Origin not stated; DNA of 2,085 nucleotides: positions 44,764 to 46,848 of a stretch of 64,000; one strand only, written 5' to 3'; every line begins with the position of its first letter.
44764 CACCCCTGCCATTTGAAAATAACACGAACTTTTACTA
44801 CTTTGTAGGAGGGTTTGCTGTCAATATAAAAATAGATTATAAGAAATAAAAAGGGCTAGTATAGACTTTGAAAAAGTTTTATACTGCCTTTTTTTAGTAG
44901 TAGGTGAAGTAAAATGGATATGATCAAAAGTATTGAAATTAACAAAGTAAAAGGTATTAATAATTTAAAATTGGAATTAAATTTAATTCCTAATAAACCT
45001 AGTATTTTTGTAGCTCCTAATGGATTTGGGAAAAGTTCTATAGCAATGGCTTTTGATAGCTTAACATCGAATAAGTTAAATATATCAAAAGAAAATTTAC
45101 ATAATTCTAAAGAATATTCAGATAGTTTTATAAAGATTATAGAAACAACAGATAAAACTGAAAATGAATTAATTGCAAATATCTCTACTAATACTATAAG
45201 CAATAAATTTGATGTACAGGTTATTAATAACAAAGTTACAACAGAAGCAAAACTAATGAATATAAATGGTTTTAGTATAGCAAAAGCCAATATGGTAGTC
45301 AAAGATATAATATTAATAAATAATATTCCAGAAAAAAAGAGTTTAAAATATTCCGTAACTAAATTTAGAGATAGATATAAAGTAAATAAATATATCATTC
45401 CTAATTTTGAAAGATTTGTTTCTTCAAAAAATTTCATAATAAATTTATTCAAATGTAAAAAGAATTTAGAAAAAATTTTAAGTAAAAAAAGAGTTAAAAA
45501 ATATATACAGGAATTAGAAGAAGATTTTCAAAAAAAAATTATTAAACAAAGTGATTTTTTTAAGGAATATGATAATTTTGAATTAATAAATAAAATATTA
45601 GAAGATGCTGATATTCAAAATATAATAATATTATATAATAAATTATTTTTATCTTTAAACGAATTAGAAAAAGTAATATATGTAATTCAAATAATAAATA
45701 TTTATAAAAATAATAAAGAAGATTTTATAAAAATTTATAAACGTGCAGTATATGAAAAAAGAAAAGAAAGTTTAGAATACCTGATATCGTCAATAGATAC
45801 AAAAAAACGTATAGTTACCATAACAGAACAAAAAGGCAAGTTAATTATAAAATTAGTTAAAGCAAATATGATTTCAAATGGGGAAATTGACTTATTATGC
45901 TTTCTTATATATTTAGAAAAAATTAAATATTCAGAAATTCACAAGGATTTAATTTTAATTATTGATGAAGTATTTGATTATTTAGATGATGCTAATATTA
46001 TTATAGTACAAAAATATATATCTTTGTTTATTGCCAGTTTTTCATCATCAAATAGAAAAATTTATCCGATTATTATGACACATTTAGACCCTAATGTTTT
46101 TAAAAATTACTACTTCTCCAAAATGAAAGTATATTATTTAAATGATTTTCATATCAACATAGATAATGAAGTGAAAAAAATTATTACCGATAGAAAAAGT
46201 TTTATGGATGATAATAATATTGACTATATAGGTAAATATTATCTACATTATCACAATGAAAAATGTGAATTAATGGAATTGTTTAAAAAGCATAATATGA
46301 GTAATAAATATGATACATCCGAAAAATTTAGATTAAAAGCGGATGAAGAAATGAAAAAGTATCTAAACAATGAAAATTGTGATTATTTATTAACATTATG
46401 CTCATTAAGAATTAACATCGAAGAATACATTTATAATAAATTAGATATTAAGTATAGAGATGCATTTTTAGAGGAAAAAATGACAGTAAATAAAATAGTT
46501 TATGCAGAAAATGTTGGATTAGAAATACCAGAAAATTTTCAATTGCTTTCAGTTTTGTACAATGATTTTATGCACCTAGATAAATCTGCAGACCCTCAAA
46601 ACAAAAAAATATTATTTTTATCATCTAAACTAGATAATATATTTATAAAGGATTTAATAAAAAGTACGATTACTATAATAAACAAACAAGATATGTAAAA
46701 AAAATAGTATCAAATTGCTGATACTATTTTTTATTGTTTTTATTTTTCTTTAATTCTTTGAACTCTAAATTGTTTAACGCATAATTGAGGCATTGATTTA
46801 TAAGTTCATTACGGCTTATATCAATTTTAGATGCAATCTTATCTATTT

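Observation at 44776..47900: Very AT-rich islet next to the tRNAs carrying a 594-aa RecF/SMC-like ATPase with unknown C-terminal domain, plus an RHH protein and a broken zinc-ribbon gene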

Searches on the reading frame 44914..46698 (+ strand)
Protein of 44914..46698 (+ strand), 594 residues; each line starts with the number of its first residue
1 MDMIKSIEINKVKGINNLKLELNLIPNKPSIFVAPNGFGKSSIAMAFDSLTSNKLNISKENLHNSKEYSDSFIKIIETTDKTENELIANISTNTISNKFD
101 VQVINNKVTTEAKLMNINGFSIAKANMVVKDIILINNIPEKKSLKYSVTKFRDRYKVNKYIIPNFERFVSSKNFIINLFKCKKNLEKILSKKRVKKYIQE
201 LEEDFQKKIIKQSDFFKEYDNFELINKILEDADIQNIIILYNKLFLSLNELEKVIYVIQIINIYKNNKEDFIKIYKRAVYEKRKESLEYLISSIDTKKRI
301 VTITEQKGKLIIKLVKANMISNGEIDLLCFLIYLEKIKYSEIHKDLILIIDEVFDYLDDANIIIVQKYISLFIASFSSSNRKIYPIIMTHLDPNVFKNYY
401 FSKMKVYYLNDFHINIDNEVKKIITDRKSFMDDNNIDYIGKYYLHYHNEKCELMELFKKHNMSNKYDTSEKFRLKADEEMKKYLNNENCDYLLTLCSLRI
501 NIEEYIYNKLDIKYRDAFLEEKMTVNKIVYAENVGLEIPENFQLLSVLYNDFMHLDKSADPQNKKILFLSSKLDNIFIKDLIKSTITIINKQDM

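Call 4: search_protein_families(library=pfam, proteins=[window:44914-46698:+], max_evalue=0.1)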
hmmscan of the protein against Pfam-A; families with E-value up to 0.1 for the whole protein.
window:44914-46698:+ (594 aa): 0 families

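Call 5: search_protein_families(library=padloc, proteins=[window:44914-46698:+], max_evalue=1)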
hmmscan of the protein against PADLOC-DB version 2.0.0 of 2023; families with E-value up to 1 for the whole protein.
window:44914-46698:+ (594 aa): 2 families
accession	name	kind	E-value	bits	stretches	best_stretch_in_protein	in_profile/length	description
PDLC04135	mad3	-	0.0069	14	1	3-399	1-330/374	mads_3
PDLC03859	LmuB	-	0.1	9.7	2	4-99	5-95/611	-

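Call 6: search_protein_families(library=ncbifam, proteins=[window:44914-46698:+], max_evalue=1)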
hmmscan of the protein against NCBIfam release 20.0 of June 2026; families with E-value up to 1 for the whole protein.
window:44914-46698:+ (594 aa): 0 families

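Call 7: find_homologous_proteins(query=window:44914-46698:+)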
Query window:44914-46698:+ (594 aa): 1154 proteins with E <= 0.001 among 8000 candidates; the best 120 are listed.
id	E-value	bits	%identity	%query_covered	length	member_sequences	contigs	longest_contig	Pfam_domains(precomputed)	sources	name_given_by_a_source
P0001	0.0e+0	1244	100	100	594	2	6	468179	-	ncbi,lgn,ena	-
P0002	4.3e-285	965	77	100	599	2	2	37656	-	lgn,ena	-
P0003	3.5e-281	952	76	100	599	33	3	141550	-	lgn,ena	-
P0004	8.4e-271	918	74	100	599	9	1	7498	-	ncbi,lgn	-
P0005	4.4e-249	846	69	99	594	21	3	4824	-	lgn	-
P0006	2.3e-243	827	67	99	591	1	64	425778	-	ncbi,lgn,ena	-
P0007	3.7e-243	826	67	99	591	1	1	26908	-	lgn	-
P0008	4.3e-243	826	67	99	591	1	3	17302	-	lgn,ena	-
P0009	5.0e-243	826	67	99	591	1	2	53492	-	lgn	-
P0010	5.8e-243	826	67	99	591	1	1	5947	-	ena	-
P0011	6.0e-243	826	67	99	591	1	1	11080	-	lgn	-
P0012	6.6e-243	825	67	99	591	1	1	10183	-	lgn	-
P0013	7.8e-243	825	67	99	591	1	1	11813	-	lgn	-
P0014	9.1e-243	825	67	99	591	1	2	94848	-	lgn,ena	-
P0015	9.4e-243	825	67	99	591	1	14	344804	-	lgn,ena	-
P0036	5.3e-103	364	40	100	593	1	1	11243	PF02463.26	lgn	-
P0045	4.1e-91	324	36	98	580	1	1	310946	-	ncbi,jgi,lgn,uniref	ncbi:ABC transporter ATP-binding protein [Cellvibrio sp. UBA7671]|uniref:ATP-binding cassette domain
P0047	1.8e-90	322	36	98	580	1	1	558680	-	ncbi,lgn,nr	ncbi:ABC transporter ATP-binding protein [Vibrio fluvialis]|nr:ABC transporter ATP-binding protein [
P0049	5.9e-90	321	34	98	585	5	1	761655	PF02463.26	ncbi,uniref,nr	ncbi:hypothetical protein [Pseudomonas sp. rhizo25]|uniref:hypothetical protein n=1 Tax=Pseudomonas 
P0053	1.3e-89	319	34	99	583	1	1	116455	PF02463.26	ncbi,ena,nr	ncbi:MAG: hypothetical protein FD177_597 [Desulfovibrionaceae bacterium]|nr:MAG: hypothetical protei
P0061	7.3e-89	317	33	97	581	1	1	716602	-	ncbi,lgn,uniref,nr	ncbi:hypothetical protein [Pedobacter nyackensis]|uniref:hypothetical protein n=1 Tax=Pedobacter nya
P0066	6.9e-88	314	32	94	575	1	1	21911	PF13175.13,PF02463.26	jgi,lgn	jgi:hypothetical protein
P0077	2.0e-87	312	35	98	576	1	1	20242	PF02463.26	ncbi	-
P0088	7.0e-87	311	36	99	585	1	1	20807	PF02463.26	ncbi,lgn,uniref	ncbi:hypothetical protein [Acinetobacter sp.]|uniref:hypothetical protein n=1 Tax=Acinetobacter sp. 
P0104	1.1e-85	307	34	97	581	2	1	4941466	-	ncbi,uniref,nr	ncbi:ATP-binding protein [Yersinia intermedia]|uniref:ATP-binding protein n=1 Tax=Yersinia intermedi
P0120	5.7e-85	304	36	97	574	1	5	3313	-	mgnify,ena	mgnify:CR=1 FL=1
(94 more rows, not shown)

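Call 8: search_solved_structures(query=window:44914-46698:+, max_evalue=10)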
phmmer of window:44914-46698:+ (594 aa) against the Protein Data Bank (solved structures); distinct sequences matched with E-value up to 10: 0.

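Call 10: find_encoding_contigs(protein=P0001, flank=10000, max_places=6)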
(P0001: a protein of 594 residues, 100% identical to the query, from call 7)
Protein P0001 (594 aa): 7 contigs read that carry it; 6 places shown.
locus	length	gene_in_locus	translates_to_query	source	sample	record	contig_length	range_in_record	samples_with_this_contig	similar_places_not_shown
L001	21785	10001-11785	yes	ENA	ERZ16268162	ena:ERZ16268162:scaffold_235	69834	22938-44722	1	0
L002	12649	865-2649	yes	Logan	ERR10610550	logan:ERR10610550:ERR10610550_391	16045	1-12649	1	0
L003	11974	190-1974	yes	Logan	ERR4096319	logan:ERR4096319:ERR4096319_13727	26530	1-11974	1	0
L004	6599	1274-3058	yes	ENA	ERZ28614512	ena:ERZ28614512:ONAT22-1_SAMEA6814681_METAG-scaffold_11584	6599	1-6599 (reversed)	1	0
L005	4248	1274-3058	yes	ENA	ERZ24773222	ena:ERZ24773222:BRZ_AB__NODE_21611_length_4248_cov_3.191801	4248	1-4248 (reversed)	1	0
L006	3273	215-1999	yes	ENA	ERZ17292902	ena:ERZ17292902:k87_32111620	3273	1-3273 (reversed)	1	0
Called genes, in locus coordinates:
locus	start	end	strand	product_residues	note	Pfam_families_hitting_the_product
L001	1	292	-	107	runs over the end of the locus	-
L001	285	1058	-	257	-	PF23023:Anti-Pycsar_Apyc1, PF00753:Lactamase_B, PF12706:Lactamase_B_2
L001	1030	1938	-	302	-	PF03837:RecT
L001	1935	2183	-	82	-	-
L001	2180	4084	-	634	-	PF02463:SMC_N, PF13476:AAA_23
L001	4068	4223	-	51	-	-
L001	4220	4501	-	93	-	-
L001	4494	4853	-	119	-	PF13730:HTH_36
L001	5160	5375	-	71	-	-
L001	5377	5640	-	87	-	-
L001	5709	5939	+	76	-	PF09954:DUF2188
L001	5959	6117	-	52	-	-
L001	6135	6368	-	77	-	PF13560:HTH_31 (weak), PF01381:HTH_3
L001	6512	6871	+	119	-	PF13443:HTH_26 (faint)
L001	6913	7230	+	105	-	PF06114:Peptidase_M78 (weak)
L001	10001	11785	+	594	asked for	-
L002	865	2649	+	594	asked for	-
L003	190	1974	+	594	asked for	-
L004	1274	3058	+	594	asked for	-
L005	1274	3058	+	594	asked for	-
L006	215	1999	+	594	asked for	-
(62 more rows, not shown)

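Call 11: search_dna_similar(query=window:44914-46698:+, collection=phages, mode=protein, max_evalue=0.001)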
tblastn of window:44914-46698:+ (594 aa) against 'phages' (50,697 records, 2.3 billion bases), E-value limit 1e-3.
No match.

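Call 12: search_dna_similar(query=window:44914-46698:+, collection=plasmids, mode=protein, max_evalue=0.001)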
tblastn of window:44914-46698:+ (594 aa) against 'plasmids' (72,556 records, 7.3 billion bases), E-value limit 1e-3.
Records with a match: 3; places in all: 3; records where one place covers at least 80% of the query: 3.
Best place of each record, by identity: <60% 3.
By first word of the organism name: Brochothrix 1; Sinorhizobium 1; Agrobacterium 1.
By predicted mobility (MOB-suite, as given by PLSDB): conjugative 2; mobilizable 1.
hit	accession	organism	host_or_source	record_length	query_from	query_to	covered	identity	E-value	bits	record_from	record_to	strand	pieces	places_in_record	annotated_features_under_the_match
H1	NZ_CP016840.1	Brochothrix thermosphacta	cell culture,poultry meat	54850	1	583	98%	32.5%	2e-70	254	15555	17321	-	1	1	hypothetical protein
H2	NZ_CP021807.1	Sinorhizobium meliloti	Medicago truncatula,Single Cell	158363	4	594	99%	29.5%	3e-67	245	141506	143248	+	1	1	ATP-binding protein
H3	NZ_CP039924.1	Agrobacterium tumefaciens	-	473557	4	586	98%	29.6%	9e-68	246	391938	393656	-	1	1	AAA family ATPase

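Call 13: get_annotated_region(hit=H1, flank=8000)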
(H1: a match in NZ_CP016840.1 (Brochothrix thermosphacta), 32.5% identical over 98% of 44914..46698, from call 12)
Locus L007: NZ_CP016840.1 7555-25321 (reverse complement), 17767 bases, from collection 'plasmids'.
description: Brochothrix thermosphacta strain TMW 2.1564 plasmid pL21564-1, complete sequence
organism: Brochothrix thermosphacta (NCBI taxid 2756)
taxonomy: Bacteria; Bacillota; Bacilli; Bacillales; Listeriaceae; Brochothrix; Brochothrix thermosphacta
host: -; source: cell culture,poultry meat; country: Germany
typing (MOB-suite, as given by PLSDB): mobilizable; relaxase MOBP
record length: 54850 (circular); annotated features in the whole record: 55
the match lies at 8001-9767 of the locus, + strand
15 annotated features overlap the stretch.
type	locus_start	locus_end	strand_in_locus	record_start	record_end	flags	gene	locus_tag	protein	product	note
CDS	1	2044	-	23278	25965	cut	-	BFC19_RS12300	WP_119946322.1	isopeptide-forming domain-containing fimbrial protein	-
CDS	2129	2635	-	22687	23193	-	-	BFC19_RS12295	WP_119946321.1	hypothetical protein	-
CDS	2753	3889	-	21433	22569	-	-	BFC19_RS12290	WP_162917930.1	ATP-binding protein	-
CDS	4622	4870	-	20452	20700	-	-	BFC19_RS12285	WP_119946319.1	hypothetical protein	-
CDS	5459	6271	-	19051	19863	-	-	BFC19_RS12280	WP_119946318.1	hypothetical protein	-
CDS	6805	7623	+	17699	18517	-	-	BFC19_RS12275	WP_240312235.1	AAA family ATPase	-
CDS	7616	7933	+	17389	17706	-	-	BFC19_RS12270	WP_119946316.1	DUF5388 domain-containing protein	-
CDS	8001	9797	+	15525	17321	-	-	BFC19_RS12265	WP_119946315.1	hypothetical protein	-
CDS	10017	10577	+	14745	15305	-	-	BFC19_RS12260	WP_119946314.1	recombinase family protein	GO:0006310 - DNA recombination [Evidence IEA]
CDS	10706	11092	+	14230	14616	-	-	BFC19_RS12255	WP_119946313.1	helix-turn-helix transcriptional regulator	-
CDS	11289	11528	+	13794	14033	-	-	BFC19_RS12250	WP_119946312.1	hypothetical protein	-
CDS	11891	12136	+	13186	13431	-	-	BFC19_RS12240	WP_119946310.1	hypothetical protein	-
CDS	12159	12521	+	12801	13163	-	-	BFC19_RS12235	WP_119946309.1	DUF3139 domain-containing protein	-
CDS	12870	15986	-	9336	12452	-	-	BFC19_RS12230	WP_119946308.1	DEAD/DEAH box helicase family protein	-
CDS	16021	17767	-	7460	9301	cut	-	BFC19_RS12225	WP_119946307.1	site-specific DNA-methyltransferase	GO:0006306 - DNA methylation [Evidence IEA]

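Call 14: get_annotated_region(hit=H2, flank=8000)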
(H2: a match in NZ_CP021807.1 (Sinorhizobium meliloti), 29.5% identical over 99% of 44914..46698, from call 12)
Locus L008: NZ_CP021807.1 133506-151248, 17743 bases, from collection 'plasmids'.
description: Sinorhizobium meliloti strain T073 plasmid accessoryA, complete sequence
organism: Sinorhizobium meliloti (NCBI taxid 382)
taxonomy: Bacteria; Pseudomonadota; Alphaproteobacteria; Hyphomicrobiales; Rhizobiaceae; Sinorhizobium; Sinorhizobium meliloti
host: -; source: Medicago truncatula,Single Cell; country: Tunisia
typing (MOB-suite, as given by PLSDB): conjugative; replicon rep_cluster_546; relaxase MOBP; mating-pair formation MPF_T
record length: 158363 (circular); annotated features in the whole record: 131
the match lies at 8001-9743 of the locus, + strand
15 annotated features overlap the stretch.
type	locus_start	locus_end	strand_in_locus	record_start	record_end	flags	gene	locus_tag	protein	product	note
CDS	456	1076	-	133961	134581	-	-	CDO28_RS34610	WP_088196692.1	TetR/AcrR family transcriptional regulator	GO:0006355 - regulation of DNA-templated transcription [Evidence IEA]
CDS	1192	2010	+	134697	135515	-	-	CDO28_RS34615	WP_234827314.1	NIPSNAP family protein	-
CDS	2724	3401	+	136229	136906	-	-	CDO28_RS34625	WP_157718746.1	endonuclease NucS domain-containing protein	-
CDS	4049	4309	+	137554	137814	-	-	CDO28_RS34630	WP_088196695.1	hypothetical protein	-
CDS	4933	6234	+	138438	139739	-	-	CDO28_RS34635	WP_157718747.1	calcium-binding protein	-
CDS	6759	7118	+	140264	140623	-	-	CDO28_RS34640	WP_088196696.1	VOC family protein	-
CDS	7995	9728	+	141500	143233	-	-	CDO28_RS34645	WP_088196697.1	ATP-binding protein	-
CDS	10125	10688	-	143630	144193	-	-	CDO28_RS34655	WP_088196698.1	hypothetical protein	-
CDS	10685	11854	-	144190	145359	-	-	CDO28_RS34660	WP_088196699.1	toll/interleukin-1 receptor domain-containing protein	GO:0007165 - signal transduction [Evidence IEA]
CDS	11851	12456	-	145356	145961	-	-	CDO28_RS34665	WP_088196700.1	TIR domain-containing protein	-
CDS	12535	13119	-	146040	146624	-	-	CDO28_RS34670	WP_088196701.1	toll/interleukin-1 receptor domain-containing protein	GO:0007165 - signal transduction [Evidence IEA]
CDS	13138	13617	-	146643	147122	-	-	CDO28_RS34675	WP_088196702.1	TIR domain-containing protein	-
CDS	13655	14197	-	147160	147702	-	-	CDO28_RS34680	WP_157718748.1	TIR domain-containing protein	-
CDS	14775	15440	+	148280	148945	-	-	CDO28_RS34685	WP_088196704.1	hypothetical protein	-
CDS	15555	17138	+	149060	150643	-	-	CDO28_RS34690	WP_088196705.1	hypothetical protein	-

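Call 15: get_annotated_region(hit=H3, flank=8000)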
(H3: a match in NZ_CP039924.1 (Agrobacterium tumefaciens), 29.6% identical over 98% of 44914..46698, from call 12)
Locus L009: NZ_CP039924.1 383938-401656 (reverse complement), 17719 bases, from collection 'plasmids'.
description: Agrobacterium tumefaciens strain CFBP7129 plasmid pAtCFBP7129a, complete sequence
organism: Agrobacterium tumefaciens (NCBI taxid 358)
taxonomy: Bacteria; Pseudomonadota; Alphaproteobacteria; Hyphomicrobiales; Rhizobiaceae; Agrobacterium; Agrobacterium tumefaciens
host: -; source: -; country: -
typing (MOB-suite, as given by PLSDB): conjugative; relaxase MOBQ; mating-pair formation MPF_T
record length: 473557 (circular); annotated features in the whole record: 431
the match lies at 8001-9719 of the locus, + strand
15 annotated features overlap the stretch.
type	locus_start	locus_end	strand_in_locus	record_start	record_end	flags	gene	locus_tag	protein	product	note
CDS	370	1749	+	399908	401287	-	-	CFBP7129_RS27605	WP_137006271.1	hypothetical protein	-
CDS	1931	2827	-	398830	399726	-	-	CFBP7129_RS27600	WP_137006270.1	LysR family transcriptional regulator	-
CDS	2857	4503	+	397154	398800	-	-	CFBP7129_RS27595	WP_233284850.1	MFS transporter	-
CDS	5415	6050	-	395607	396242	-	-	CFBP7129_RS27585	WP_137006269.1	recombinase family protein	GO:0006310 - DNA recombination [Evidence IEA]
CDS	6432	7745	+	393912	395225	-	-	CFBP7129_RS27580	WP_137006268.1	DNA cytosine methyltransferase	GO:0006304 - DNA modification [Evidence IEA]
CDS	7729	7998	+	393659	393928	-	-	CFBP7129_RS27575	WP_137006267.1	hypothetical protein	-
CDS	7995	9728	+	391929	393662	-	-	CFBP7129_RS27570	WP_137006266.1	AAA family ATPase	-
CDS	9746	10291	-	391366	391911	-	-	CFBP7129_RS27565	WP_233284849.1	peroxiredoxin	-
CDS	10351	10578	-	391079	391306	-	-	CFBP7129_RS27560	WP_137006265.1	helix-turn-helix domain-containing protein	-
CDS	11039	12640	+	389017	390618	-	-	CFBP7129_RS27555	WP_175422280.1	ABC transporter substrate-binding protein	-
CDS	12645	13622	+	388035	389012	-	-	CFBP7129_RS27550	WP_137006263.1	ABC transporter permease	GO:0055085 - transmembrane transport [Evidence IEA]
CDS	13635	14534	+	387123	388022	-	-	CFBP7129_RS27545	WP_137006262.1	ABC transporter permease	-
CDS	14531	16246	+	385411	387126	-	-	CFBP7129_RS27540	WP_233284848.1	ABC transporter ATP-binding protein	-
CDS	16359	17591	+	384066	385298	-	-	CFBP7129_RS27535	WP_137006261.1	CapA family protein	-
CDS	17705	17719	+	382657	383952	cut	pepT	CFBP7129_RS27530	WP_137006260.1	peptidase T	GO:0006508 - proteolysis [Evidence IEA]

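Call 19: find_encoding_contigs(protein=P0006, flank=8000, max_places=6)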
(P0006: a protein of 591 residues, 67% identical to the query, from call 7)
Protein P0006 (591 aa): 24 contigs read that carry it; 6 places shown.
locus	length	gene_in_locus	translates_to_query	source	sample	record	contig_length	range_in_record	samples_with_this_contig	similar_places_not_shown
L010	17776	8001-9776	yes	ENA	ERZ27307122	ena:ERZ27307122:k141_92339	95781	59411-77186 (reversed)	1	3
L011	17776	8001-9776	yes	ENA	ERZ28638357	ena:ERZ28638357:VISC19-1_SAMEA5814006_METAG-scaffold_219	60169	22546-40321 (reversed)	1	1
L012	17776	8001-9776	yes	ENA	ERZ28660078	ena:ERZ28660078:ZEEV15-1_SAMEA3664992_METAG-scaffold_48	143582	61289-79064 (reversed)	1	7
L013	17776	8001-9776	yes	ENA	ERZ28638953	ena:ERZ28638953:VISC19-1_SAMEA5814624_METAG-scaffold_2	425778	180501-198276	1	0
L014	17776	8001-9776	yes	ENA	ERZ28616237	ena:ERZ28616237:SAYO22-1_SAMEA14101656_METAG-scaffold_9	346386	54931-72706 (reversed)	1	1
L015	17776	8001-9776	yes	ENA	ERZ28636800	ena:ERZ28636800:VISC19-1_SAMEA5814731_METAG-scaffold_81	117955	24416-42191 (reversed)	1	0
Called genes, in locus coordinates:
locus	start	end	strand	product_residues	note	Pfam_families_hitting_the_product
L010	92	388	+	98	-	-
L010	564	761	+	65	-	-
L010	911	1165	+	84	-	PF00239:Resolvase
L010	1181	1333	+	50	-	-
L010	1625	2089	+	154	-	-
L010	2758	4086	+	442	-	PF18739:HEPN_Apea (weak)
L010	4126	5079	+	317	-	-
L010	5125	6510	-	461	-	PF02976:MutH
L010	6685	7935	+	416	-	PF00145:DNA_methylase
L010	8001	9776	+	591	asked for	-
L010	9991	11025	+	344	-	-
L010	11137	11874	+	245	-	PF02146:SIR2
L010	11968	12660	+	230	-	-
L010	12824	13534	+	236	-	PF06541:ABC_trans_CmpB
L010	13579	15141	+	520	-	-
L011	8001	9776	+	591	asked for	-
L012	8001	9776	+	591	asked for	-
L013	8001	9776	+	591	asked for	-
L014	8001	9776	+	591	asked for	-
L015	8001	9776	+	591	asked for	-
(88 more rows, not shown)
